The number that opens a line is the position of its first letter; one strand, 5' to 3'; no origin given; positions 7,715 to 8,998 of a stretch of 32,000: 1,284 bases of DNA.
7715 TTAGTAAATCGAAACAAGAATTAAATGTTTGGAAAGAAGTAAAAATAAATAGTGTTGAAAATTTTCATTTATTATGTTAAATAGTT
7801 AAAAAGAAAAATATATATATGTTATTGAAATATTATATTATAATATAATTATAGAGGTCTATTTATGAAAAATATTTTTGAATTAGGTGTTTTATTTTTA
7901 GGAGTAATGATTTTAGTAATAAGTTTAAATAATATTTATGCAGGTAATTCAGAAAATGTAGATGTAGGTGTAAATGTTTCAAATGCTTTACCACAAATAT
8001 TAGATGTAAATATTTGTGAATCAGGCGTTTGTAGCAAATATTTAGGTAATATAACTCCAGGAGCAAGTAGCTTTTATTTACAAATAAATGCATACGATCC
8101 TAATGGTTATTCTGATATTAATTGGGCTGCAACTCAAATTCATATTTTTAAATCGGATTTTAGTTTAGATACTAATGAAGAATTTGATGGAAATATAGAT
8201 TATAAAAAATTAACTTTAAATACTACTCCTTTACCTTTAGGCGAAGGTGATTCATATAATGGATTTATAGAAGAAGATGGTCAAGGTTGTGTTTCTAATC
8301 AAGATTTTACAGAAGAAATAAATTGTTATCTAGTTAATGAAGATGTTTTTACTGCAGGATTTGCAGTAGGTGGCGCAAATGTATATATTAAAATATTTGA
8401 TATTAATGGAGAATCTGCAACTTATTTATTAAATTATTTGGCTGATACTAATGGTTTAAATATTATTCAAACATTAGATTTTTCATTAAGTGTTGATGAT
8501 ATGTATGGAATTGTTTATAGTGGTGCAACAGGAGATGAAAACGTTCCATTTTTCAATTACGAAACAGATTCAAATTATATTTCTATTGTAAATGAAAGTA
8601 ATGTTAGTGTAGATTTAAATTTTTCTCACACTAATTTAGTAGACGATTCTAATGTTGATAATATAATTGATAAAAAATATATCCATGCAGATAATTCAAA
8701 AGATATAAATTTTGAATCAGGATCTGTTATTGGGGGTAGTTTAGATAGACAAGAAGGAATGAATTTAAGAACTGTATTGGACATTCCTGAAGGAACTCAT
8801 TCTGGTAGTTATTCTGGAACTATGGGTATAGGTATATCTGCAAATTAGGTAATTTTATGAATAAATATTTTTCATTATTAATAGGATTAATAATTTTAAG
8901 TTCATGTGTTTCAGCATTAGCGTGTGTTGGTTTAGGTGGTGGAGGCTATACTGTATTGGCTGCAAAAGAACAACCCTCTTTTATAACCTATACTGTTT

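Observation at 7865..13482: Four-gene operon of secreted and anchored adhesin-like proteins, a candidate host-contact apparatus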

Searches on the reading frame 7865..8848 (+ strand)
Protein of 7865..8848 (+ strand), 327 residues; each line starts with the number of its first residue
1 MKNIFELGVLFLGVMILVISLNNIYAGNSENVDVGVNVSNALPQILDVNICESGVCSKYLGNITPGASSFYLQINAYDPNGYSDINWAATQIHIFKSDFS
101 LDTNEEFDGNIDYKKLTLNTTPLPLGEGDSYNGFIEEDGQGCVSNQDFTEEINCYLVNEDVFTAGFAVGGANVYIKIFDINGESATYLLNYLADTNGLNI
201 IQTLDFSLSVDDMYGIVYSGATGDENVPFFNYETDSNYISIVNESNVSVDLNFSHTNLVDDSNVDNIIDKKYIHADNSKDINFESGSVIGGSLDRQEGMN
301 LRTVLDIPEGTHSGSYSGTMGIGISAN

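Call 4: search_protein_families(library=pfam, proteins=[window:7865-8848:+], max_evalue=1)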
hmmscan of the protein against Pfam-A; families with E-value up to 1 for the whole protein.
window:7865-8848:+ (327 aa): 1 family
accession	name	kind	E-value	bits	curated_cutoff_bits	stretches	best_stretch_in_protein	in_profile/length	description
PF20623.4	Sgo0707_N2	-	0.0013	18.6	27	1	95-141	37-81/141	Sgo0707 N2 domain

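Call 6: search_protein_families(library=ncbifam, proteins=[window:7865-8848:+], max_evalue=1)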
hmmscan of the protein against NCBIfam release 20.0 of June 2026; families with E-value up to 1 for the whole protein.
window:7865-8848:+ (327 aa): 0 families

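Call 8: find_homologous_proteins(query=window:7865-8848:+)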
Query window:7865-8848:+ (327 aa): 2 proteins with E <= 0.001 among 1667 candidates.
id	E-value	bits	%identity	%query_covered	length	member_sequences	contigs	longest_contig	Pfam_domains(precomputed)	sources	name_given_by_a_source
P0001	3.4e-210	715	100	100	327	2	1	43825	-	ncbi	-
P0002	5.7e-86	307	50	92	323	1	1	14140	-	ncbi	-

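Call 9: search_solved_structures(query=window:7865-8848:+, max_evalue=1)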
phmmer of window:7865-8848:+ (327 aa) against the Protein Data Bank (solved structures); distinct sequences matched with E-value up to 1: 0.

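Call 11: find_encoding_contigs(protein=P0002, flank=10000, max_places=6)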
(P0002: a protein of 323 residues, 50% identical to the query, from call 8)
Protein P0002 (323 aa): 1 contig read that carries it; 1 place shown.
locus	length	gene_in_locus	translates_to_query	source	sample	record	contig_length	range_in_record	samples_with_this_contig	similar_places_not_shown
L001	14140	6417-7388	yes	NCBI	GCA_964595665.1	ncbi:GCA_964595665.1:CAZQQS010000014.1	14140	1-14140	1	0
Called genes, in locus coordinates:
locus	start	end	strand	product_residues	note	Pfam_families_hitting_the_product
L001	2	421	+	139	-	?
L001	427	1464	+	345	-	PF00579:tRNA-synt_1b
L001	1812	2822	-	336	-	PF01137:RTC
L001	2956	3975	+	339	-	-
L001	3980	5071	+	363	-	PF03706:LPG_synthase_TM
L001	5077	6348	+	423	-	PF00919:UPF0004, PF04055:Radical_SAM, PF01938:TRAM (weak)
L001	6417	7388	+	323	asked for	-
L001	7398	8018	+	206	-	-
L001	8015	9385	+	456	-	-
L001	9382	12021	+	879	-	PF13385:Laminin_G_3, PF02210:Laminin_G_2 (faint), PF13385:Laminin_G_3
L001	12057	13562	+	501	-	PF09378:HAS-barrel (faint), PF01935:DUF87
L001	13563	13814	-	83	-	-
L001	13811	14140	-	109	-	?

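Call 12: find_encoding_contigs(protein=P0001, flank=10000, max_places=4)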
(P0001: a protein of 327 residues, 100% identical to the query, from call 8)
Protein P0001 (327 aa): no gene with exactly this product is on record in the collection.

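Call 25: search_protein_representatives(alignment_id=A4)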
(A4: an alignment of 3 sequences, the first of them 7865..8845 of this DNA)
Query: 3 sequences, 319 profile positions. Proteins with E-value up to 0.001 (for the whole library): 36; up to 1e-10: 22; up to 1e-30: 4. The best 36 are listed.
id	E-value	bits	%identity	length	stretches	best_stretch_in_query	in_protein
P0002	3.7e-163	558.6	-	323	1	2-318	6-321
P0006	6.3e-114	396.9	-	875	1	15-317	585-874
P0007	1.4e-41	159.1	-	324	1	6-316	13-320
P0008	1.7e-32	129.3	-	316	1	7-314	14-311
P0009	2.8e-29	118.8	-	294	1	12-315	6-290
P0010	1.2e-27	113.4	-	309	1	19-314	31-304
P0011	1.6e-26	109.7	-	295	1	12-315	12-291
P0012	1.5e-24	103.2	-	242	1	63-316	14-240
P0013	1.6e-24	103.1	-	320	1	4-314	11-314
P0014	4.6e-23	98.3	-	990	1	29-314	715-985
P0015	6.9e-23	97.7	-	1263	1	34-312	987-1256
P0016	8.5e-22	94.1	-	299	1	10-318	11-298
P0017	2.3e-21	92.7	-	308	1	13-314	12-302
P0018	2.3e-20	89.4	-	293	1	15-314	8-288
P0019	6.4e-20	88.0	-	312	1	36-310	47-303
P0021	1.2e-18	83.8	-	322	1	6-313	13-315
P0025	5.6e-12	61.9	-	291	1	17-317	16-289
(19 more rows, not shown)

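Call 27: find_encoding_contigs(protein=P0007, flank=8000, max_places=3)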
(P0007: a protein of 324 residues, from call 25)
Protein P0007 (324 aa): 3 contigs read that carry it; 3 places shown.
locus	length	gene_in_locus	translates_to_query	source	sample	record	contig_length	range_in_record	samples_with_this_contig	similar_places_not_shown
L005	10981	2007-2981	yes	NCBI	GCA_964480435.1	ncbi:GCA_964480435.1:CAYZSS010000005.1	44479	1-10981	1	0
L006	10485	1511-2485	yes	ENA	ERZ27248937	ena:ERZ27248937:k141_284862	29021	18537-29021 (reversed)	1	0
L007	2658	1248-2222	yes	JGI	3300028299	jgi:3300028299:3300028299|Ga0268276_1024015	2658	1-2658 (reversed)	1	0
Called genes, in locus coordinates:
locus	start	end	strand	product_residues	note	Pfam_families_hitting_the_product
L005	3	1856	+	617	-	?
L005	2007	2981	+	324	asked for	-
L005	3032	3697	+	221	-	-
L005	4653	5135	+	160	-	-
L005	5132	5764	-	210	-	PF01269:Fibrillarin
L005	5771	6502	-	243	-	PF01798:Nop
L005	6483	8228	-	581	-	PF00999:Na_H_Exchanger, PF02254:TrkA_N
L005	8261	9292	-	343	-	PF02457:DAC, PF10635:DisA-linker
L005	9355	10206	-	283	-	PF02899:Phage_int_SAM_1, PF13495:Phage_int_SAM_4, PF00589:Phage_integrase, PF22823:MrpR_C_cat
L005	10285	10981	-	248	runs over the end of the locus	-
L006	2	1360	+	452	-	?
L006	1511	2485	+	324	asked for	-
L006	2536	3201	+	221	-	-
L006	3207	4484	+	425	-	-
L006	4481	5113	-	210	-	PF01269:Fibrillarin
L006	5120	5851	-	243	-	PF01798:Nop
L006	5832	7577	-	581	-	PF00999:Na_H_Exchanger, PF02254:TrkA_N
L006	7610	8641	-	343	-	PF02457:DAC, PF10635:DisA-linker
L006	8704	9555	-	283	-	PF02899:Phage_int_SAM_1, PF13495:Phage_int_SAM_4, PF00589:Phage_integrase, PF22823:MrpR_C_cat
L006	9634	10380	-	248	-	-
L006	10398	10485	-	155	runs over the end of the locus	-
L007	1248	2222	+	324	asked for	-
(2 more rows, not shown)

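Call 37: search_protein_families(library=pfam, proteins=[L005:3-1856:+, P0014], max_evalue=0.01)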
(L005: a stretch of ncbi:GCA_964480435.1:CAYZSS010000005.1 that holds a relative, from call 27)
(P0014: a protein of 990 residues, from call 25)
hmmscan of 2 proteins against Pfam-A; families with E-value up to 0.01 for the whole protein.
L005:3-1856:+ (617 aa): 0 families

P0014 (990 aa): 4 families
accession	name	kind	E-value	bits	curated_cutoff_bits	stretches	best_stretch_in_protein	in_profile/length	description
PF13385.13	Laminin_G_3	-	5.5e-24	85.5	27.6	1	293-453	1-150/151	Concanavalin A-like lectin/glucanases superfamily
PF02210.31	Laminin_G_2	-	8.6e-06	26.7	22.9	1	348-443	25-123/126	Laminin G domain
PF09294.16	Interfer-bind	-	0.0033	18.1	21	0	578-626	52-102/104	Interferon-alpha/beta receptor, fibronectin type III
PF07953.20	Toxin_R_bind_N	-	0.0043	17.2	23.8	1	286-421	26-167/191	Clostridium neurotoxin, N-terminal receptor binding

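Call 38: find_homologous_proteins(query=A5, max_evalue=0.001)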
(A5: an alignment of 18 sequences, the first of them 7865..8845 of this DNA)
Query A5 (18 sequences) (327 aa, profile of the alignment): 9 proteins with E <= 0.001 among 8000 candidates.
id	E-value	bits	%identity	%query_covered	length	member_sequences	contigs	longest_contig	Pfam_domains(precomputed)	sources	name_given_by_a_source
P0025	1.6e-92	328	19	92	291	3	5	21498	-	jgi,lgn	-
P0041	1.2e-87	312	23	96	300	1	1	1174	-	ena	-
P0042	1.0e-85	305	21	96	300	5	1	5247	-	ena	-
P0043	1.6e-82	295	34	14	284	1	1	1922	-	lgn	-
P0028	6.4e-77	276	20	91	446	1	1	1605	-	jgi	jgi:hypothetical protein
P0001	7.7e-77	276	100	100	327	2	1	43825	-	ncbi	-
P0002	2.7e-75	271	50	92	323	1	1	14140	-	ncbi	-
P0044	3.1e-72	261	19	90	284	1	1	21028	-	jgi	-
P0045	1.6e-8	52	25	49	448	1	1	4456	PF00754.32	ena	-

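Call 45: find_encoding_contigs(protein=P0025, flank=8000, max_places=2)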
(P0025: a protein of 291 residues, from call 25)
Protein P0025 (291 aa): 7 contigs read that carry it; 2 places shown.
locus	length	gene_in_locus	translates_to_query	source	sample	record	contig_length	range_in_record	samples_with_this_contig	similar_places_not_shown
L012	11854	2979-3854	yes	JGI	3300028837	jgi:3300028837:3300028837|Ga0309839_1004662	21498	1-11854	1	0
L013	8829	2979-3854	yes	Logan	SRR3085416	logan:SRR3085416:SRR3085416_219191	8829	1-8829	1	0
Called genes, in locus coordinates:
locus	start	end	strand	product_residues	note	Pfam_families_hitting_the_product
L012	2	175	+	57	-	?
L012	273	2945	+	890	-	-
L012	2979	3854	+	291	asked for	-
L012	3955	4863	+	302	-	-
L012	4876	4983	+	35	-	-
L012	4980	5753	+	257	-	-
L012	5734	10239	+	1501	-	PF25788:Ig_Rha78A_N (faint)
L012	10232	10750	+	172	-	-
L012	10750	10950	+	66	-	-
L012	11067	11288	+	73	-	-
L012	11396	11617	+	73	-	-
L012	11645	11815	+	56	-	-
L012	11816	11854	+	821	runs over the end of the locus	-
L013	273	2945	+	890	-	-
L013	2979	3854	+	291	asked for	-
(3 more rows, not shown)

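Call 46: find_encoding_contigs(protein=P0011, flank=8000, max_places=2)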
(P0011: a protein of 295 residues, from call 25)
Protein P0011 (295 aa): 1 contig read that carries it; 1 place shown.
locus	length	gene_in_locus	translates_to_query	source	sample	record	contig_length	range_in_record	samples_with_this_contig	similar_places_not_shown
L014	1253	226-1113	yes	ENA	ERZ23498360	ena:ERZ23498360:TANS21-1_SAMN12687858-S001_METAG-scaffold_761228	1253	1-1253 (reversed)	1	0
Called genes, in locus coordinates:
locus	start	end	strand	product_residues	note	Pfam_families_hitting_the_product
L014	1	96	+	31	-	?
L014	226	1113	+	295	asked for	-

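Call 47: predict_structure(alignment_id=A8)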
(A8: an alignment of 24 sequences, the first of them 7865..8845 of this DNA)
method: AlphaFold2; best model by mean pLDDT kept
length: 327 residues; sequences in the alignment: 24
mean_pLDDT: 80.7   pTM: 0.70
mean pLDDT of the five models: 80.7, 80.5, 79.6, 79.3, 78.6
residues with pLDDT >= 90: 121; 70-90: 125; 50-70: 68; < 50: 13
segments of 3 or more residues with pLDDT < 50: 125-127, 274-278
pLDDT, mean of each block of 10 residues (from residue 1): 64 78 55 61 96 96 92 96 91 88 62 79 49 78 92 92 84 95 95 96 91 83 88 86 91 83 58 51 57 84 85 85 84
secondary structure, 60 per line:
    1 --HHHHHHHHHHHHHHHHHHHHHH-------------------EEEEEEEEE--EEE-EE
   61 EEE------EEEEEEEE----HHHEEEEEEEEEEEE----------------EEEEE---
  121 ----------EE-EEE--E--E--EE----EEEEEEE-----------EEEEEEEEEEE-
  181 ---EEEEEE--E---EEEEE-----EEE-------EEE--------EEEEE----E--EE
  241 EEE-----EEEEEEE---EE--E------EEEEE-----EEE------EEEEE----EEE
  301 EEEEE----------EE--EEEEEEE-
elements in order: H3-24 E44-52 E55-57 E59-63 E70-77 E85-96 E113-117 E134-136 E151-157 E169-179 E184-189 E196-200 E206-208 E216-218 E227-231 E239-243 E249-255 E270-274 E280-282 E289-293 E298-305 E320-326

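Call 53: fold_search(model_id=the predicted structure, library=pdb)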
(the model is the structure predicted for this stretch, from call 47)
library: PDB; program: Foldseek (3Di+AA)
matches with E <= 10: 1275; with E <= 0.001: 21
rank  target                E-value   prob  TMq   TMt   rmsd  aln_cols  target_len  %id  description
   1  6bqm                  6.0e-06  1.00  0.20  0.15  14.8       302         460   11  Secreted serine protease VesC from Vibrio cholerae (released 2018-11-28)
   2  4kkp_B                2.1e-05  0.99  0.18  0.24  21.3       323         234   12  Crystal structure of Vibrio cholerae RbmA (crystal form 2) (released 2013-05-22)
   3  6k73_D                2.6e-05  1.00  0.32  0.32  14.1       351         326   11  Chaperone-tip adhesin complex is vital for synergistic activation of CFA/I fimbriae biogenesis (released 2020-06-10)
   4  4kkq_A                2.6e-05  0.99  0.18  0.24  20.2       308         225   11  Crystal structure of Vibrio cholerae RbmA (crystal form 1) (released 2013-05-22)
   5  4kkq_B                4.9e-05  0.98  0.18  0.24  20.6       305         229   12  Crystal structure of Vibrio cholerae RbmA (crystal form 1) (released 2013-05-22)
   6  4be6_A                1.1e-04  0.97  0.18  0.24  20.6       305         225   12  V. cholera biofilm scaffolding protein RbmA (released 2013-12-18)
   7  4be5_A                2.1e-04  0.98  0.19  0.26  20.6       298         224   11  V. cholera biofilm scaffolding protein RbmA (released 2013-12-18)
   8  9ijj_O                2.4e-04  1.00  0.24  0.08  12.2       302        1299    9  In situ structure of the central apparatus in mouse sperm axoneme. (released 2025-06-04)
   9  1wcq_C                3.2e-04  0.98  0.21  0.13  14.6       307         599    6  Mutagenesis of the Nucleophilic Tyrosine in a Bacterial Sialidase to Phenylalanine. (released 2005-10-12)
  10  1wcq_A                3.2e-04  0.98  0.21  0.12  15.6       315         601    8  Mutagenesis of the Nucleophilic Tyrosine in a Bacterial Sialidase to Phenylalanine. (released 2005-10-12)
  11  4kkp_A                3.4e-04  0.96  0.19  0.25  20.8       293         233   13  Crystal structure of Vibrio cholerae RbmA (crystal form 2) (released 2013-05-22)
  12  6avr_A                3.4e-04  0.95  0.25  0.12  13.7       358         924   10  Human alpha-V beta-3 Integrin (intermediate conformation) in complex with the therapeutic antibody LM609 (released 2017-11-01)
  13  2bzd_C                3.6e-04  0.98  0.21  0.13  15.2       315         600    8  Galactose recognition by the carbohydrate-binding module of a bacterial sialidase. (released 2005-08-19)
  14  4kkr_A                5.2e-04  0.96  0.19  0.26  20.4       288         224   13  Crystal structure of Vibrio cholerae RbmA (crystal form 3) (released 2013-05-22)
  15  2ber                  5.5e-04  0.98  0.22  0.13  15.4       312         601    6  Y370G Active Site Mutant of the Sialidase from Micromonospora viridifaciens in complex with beta-Neu5Ac (sialic acid). (released 2005-04-04)
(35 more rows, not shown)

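Call 60: search_protein_families(library=pfam, proteins=[L012:273-2945:+, L012:5734-10239:+], max_evalue=0.01)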
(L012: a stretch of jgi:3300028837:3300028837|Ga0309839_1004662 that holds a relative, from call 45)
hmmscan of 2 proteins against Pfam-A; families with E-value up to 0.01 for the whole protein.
L012:273-2945:+ (890 aa): 0 families

L012:5734-10239:+ (1501 aa): 1 family
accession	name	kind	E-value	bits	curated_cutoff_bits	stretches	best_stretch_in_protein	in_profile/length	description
PF25788.1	Ig_Rha78A_N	-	4.7e-09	36.9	27.4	0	1076-1125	54-99/105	Rha78A-like, N-terminal immunoglobulin domain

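Call 73: search_solved_structures(query=A8, max_evalue=10, show_alignments=2)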
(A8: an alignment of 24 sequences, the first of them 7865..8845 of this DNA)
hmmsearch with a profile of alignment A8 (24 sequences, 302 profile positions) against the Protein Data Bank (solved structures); distinct sequences matched with E-value up to 10: 5.
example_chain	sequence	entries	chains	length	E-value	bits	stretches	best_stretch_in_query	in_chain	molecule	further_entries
5l7v_A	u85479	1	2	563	0.002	20.5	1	250-298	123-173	glycoside hydrolase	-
5l7r_A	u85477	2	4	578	0.0021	20.4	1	250-298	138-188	glycoside hydrolase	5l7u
5m2o_A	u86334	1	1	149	0.23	13.7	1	232-291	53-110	Putative cellulosomal scaffoldin protein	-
5foh_A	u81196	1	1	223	0.36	13.1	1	240-292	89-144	POLYSACCHARIDE MONOOXYGENASE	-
8k2h_B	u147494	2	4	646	0.8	12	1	273-299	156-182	Oligosaccharide/Monosaccharide-releasing beta-N-acetylhexosaminidase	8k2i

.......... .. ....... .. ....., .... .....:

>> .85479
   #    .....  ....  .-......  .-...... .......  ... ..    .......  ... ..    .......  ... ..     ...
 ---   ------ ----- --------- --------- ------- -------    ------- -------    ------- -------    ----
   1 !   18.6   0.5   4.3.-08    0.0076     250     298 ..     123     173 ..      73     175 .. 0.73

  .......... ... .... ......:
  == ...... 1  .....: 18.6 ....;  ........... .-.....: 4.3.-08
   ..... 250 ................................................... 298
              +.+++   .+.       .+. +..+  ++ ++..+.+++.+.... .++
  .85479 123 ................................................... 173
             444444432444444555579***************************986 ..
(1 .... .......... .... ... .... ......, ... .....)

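Call 76: search_protein_families(library=pfam, alignment_id=A8, max_evalue=0.1)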
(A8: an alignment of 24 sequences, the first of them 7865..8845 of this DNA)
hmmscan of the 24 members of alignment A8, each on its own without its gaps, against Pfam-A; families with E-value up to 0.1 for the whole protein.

A. member 1, window:7865-8845:+ (327 aa): 1 family
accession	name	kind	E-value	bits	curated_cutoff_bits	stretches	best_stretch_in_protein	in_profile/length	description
PF20623.4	Sgo0707_N2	-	0.0013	18.6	27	1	95-141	37-81/141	Sgo0707 N2 domain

B. families by the number of members that match (of 24 scanned): 12 families
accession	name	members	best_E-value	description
PF22680.2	Glyco_hydro_123_N_2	6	0.0019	Glycoside hydrolase 123 N-terminal domain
PF14352.11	DUF4402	2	0.0072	Domain of unknown function (DUF4402)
PF20623.4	Sgo0707_N2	1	0.0013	Sgo0707 N2 domain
PF14508.12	GH97_N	1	0.0039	Glycosyl-hydrolase 97 N-terminal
PF06240.19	COXG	1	0.0059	Carbon monoxide dehydrogenase subunit G (CoxG)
PF23985.1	DUF7308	1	0.0075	Domain of unknown function (DUF7308)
PF18206.8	Porphyrn_cat_1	1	0.041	Porphyranase beta-sandwich domain 1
PF19289.4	PmbA_TldD_3rd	1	0.058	PmbA/TldA metallopeptidase C-terminal domain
PF03404.22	Mo-co_dimer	1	0.076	Mo-co oxidoreductase dimerisation domain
PF06280.18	fn3_5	1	0.084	Fn3-like domain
PF17957.7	Big_7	1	0.087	Bacterial Ig domain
PF23376.1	Fn3_VIN3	1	0.097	VIN3-like, fibronectin type-III domain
